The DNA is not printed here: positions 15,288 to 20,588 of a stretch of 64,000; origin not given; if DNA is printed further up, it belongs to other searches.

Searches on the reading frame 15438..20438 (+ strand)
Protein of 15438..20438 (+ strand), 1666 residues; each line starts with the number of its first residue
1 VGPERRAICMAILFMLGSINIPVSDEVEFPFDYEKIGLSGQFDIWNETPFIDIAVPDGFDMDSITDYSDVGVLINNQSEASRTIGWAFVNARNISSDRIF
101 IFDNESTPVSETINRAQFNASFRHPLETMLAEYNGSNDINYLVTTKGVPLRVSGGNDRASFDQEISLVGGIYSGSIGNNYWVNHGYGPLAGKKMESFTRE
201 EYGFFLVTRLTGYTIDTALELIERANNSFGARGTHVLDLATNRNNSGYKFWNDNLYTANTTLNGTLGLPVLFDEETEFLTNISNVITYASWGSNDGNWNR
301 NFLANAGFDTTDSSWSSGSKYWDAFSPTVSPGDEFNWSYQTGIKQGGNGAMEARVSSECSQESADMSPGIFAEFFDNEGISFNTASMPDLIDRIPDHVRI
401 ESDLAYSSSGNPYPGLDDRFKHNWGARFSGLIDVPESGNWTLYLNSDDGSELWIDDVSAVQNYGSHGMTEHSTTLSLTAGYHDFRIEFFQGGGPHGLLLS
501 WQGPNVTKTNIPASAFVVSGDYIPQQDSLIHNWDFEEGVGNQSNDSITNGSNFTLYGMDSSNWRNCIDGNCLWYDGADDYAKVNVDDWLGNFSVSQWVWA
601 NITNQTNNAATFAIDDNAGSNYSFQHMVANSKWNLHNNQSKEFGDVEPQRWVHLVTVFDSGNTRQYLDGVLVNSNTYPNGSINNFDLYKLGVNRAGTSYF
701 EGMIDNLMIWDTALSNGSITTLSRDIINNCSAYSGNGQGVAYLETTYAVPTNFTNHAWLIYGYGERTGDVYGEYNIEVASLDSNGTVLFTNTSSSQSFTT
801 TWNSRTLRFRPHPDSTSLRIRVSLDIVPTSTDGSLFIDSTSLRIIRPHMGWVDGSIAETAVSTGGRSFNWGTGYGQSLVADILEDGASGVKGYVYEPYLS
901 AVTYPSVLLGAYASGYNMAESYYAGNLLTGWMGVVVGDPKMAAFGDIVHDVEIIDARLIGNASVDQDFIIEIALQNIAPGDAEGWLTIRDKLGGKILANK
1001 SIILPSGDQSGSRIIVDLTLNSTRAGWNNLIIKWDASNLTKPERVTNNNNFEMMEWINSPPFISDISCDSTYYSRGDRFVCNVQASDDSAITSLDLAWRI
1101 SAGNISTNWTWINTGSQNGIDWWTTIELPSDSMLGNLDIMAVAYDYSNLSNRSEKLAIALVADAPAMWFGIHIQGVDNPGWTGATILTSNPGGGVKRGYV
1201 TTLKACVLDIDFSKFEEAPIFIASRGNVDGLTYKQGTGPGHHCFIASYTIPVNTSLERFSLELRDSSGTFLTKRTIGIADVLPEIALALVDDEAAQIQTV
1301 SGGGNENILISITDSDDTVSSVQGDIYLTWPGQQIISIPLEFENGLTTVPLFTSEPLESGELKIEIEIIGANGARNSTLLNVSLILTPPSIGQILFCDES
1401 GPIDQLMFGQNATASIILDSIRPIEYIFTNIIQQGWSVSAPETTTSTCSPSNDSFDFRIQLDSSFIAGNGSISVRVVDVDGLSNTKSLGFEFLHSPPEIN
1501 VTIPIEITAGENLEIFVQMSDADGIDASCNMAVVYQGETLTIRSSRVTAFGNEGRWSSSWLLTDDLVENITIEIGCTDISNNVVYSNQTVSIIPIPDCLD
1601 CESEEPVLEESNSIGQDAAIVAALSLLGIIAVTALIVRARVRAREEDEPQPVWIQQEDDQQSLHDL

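Call 31: search_protein_families(library=pfam, proteins=[window:15438-20438:+], max_evalue=0.0001)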
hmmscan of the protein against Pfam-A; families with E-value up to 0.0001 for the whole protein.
window:15438-20438:+ (1666 aa): 2 families
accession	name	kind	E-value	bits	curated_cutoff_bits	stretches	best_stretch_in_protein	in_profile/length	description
PF13385.13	Laminin_G_3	-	4.6e-18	66.2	27.6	1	575-719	1-150/151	Concanavalin A-like lectin/glucanases superfamily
PF07691.17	PA14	-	3.6e-17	63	24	1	422-513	44-145/147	PA14 domain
